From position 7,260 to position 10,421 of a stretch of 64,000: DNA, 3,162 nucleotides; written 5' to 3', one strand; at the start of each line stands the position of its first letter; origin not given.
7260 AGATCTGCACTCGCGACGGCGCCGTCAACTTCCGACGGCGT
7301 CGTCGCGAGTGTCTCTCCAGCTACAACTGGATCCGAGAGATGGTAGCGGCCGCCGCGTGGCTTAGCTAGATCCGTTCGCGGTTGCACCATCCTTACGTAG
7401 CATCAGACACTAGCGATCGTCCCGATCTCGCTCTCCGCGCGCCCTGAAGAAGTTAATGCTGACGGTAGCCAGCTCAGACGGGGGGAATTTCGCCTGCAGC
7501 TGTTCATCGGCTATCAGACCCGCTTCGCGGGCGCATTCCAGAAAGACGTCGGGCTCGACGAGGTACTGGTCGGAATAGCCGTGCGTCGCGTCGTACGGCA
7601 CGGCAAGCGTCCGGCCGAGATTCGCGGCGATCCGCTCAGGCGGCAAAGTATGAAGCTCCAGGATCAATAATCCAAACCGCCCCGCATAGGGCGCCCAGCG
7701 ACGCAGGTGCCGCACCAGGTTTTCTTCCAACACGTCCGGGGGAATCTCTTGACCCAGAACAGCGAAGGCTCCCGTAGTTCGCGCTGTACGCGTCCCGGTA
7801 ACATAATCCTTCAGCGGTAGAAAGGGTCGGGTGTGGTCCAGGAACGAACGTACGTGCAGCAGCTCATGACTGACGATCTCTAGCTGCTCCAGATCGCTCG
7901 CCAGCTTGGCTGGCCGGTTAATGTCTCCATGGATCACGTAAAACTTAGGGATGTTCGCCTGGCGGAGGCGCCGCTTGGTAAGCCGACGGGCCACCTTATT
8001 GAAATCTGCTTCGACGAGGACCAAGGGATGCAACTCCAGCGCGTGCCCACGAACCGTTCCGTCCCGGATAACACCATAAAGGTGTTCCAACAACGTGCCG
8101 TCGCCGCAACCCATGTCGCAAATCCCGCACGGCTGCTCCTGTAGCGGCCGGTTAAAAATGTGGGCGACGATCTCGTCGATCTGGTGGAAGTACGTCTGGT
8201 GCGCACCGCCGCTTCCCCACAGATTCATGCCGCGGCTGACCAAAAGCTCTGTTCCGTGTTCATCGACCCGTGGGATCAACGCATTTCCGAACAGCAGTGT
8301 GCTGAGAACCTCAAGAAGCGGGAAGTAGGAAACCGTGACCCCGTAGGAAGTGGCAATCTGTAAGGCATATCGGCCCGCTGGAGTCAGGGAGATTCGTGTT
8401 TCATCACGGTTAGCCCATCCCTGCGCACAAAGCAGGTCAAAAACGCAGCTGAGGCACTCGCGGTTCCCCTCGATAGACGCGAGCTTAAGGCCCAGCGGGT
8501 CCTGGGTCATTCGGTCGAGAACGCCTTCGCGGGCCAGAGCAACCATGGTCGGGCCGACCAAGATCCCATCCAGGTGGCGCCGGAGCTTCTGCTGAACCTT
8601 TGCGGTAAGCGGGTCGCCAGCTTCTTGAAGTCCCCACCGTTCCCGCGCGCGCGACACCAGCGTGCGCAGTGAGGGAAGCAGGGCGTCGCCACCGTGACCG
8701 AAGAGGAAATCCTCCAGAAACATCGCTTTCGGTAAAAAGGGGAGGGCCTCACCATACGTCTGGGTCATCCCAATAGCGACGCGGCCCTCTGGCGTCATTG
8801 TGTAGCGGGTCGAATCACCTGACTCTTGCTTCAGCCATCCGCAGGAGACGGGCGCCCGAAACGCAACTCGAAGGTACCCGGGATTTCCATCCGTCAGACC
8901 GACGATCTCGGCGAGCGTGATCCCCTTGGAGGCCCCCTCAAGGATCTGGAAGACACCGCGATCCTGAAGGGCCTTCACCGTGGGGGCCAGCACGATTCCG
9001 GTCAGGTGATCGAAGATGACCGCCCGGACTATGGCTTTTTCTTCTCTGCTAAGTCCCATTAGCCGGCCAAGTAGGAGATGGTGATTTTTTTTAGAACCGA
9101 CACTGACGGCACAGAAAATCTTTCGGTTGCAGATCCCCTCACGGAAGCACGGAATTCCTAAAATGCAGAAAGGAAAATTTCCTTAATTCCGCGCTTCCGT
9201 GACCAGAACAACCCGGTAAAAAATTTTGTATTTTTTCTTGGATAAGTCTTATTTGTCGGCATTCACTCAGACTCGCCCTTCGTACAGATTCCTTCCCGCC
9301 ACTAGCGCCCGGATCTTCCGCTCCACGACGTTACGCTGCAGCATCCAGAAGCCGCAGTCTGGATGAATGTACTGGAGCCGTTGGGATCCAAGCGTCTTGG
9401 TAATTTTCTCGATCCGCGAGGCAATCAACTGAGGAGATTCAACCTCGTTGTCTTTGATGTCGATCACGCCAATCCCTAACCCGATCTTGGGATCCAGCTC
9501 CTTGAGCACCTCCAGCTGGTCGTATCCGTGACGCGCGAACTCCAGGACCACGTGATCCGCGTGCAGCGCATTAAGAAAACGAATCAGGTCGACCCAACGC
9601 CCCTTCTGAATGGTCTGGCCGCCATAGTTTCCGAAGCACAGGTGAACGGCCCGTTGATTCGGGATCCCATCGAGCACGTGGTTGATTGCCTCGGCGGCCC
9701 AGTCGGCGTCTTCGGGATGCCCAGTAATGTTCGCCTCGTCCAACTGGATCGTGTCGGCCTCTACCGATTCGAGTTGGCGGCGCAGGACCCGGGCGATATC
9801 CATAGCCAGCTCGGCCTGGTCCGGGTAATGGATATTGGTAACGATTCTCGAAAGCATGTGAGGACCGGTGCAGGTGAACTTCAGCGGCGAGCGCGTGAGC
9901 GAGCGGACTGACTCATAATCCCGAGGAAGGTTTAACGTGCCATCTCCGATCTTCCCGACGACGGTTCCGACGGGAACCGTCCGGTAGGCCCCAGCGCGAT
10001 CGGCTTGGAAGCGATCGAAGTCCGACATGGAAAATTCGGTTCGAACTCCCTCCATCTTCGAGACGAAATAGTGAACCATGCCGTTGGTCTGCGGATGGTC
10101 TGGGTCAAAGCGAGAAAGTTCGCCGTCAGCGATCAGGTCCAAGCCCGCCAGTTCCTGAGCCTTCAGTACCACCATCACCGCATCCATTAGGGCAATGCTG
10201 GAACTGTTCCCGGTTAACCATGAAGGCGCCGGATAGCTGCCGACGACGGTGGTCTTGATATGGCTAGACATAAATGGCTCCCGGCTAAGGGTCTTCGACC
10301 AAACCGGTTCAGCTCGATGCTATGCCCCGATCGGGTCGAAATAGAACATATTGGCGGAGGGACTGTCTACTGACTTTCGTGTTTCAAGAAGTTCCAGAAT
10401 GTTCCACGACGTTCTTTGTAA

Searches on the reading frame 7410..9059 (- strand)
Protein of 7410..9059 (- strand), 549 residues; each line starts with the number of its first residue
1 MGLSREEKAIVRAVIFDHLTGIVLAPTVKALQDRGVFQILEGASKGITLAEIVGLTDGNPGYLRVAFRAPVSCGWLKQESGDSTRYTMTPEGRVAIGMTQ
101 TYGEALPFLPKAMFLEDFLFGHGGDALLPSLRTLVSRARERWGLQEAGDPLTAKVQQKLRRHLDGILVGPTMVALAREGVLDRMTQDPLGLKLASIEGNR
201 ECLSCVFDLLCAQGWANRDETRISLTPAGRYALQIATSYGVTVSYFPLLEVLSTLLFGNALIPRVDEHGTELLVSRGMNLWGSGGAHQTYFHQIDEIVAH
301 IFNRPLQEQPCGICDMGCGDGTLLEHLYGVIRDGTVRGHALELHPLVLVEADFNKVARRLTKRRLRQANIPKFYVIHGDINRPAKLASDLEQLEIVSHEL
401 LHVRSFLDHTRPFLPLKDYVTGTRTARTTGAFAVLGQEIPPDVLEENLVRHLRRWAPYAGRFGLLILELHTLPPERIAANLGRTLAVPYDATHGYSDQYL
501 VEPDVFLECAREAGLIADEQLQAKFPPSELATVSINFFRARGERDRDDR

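Call 24: search_protein_families(library=pfam, proteins=[window:7410-9059:-], max_evalue=0.00001)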
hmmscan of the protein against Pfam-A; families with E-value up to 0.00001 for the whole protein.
window:7410-9059:- (549 aa): 3 families
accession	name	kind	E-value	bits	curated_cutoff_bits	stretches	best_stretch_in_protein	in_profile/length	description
PF23525.1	Methyltransf_36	-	5.9e-96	321.2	27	1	272-536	2-268/268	AprA MT2-like domain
PF23526.1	AprA_N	-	4e-26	91.4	27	2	12-78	2-67/67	AprA N-terminal domain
PF23589.2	WH_AprA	-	2.2e-19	70.2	27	1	164-259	1-94/94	AprA winged helix domain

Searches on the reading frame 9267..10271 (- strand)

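Call 24: search_protein_families(library=pfam, proteins=[window:9267-10271:-], max_evalue=0.00001)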
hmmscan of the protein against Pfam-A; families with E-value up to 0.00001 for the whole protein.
window:9267-10271:- (334 aa): 1 family
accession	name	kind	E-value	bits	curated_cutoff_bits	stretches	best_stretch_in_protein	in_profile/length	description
PF01717.24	Meth_synt_2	-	2.2e-22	80.2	21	1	27-324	35-319/324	Cobalamin-independent synthase, Catalytic domain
